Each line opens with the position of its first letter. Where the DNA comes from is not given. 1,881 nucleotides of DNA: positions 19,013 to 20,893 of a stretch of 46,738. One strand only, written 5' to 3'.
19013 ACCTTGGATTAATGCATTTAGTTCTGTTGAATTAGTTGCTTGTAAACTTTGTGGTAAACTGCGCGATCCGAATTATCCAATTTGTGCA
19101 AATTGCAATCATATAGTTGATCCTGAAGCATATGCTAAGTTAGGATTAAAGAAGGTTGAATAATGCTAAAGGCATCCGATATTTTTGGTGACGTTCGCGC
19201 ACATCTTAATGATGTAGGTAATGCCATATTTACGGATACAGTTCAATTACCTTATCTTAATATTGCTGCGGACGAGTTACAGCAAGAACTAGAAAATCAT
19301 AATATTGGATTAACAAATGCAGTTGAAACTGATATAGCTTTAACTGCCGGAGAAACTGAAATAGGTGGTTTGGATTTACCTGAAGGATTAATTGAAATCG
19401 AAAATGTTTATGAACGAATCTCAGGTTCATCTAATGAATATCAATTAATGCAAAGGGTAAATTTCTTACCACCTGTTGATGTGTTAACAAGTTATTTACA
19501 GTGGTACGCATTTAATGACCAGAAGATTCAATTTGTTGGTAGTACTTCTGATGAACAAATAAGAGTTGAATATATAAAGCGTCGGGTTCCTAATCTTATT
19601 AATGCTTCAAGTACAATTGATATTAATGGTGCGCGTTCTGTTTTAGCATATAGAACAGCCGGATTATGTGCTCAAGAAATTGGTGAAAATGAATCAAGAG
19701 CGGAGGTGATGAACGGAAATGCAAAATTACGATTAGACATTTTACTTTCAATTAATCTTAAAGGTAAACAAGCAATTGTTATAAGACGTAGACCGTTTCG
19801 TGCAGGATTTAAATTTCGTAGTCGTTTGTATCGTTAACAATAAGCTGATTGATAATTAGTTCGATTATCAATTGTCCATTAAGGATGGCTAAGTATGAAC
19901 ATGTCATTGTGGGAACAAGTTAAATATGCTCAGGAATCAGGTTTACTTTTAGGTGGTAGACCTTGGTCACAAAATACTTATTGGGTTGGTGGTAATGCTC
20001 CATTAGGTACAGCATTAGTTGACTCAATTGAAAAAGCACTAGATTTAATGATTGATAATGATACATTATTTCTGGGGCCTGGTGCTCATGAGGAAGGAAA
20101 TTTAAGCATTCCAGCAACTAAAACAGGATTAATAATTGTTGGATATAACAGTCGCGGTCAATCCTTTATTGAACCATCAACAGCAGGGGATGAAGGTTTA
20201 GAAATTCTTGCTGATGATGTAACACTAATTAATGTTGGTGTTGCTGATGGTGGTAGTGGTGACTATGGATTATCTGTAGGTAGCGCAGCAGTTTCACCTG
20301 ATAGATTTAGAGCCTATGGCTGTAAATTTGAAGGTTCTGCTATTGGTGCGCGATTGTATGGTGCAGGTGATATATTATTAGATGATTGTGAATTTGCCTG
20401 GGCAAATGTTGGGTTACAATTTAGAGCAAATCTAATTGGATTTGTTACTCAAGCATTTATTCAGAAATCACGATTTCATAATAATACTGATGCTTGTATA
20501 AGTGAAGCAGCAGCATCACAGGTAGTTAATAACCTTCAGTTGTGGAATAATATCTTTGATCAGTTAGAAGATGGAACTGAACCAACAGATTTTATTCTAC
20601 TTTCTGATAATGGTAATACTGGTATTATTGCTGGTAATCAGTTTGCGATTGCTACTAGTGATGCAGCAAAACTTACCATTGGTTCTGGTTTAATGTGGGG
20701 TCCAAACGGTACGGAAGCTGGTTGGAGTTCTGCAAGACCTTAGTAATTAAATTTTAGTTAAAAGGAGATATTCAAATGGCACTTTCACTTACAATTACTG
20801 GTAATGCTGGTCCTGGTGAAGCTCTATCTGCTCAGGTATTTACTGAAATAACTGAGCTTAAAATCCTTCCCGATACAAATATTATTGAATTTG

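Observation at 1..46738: Genome-wide excess of the pentamer GCGCG/CGCGC in an AT-rich genome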

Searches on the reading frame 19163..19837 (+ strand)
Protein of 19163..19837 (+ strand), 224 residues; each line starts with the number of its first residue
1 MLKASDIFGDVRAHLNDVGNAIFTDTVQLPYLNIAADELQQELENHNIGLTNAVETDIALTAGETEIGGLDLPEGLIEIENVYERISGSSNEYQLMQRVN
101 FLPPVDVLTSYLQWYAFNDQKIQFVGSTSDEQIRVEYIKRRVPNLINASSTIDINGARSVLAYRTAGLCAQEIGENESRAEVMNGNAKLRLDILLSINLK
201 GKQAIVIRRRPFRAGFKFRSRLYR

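Call 12: search_protein_families(library=phrogs, proteins=[window:19163-19837:+], max_evalue=0.00001)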
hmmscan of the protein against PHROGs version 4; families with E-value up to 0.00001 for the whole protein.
window:19163-19837:+ (224 aa): 0 families

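Call 53: search_protein_families(library=pfam, proteins=[window:19163-19837:+], max_evalue=0.01)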
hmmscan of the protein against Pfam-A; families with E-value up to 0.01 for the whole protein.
window:19163-19837:+ (224 aa): 1 family
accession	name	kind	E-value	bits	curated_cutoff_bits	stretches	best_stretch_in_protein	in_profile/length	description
PF24175.2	SU10_adaptor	-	2.5e-06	28.5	27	1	4-150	3-133/194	SU10 adaptor protein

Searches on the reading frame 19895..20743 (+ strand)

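Call 13: search_protein_families(library=phrogs, proteins=[window:19895-20743:+], max_evalue=0.00001)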
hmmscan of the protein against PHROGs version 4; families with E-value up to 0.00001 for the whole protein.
window:19895-20743:+ (282 aa): 0 families

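Call 18: search_protein_families(library=pfam, proteins=[window:19895-20743:+], max_evalue=0.01)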
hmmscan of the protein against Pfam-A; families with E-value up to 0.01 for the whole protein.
window:19895-20743:+ (282 aa): 1 family
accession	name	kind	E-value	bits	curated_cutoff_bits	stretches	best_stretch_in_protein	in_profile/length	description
PF13229.12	Beta_helix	-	1.1e-05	25.6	25.9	1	140-250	13-110/158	Right handed beta helix region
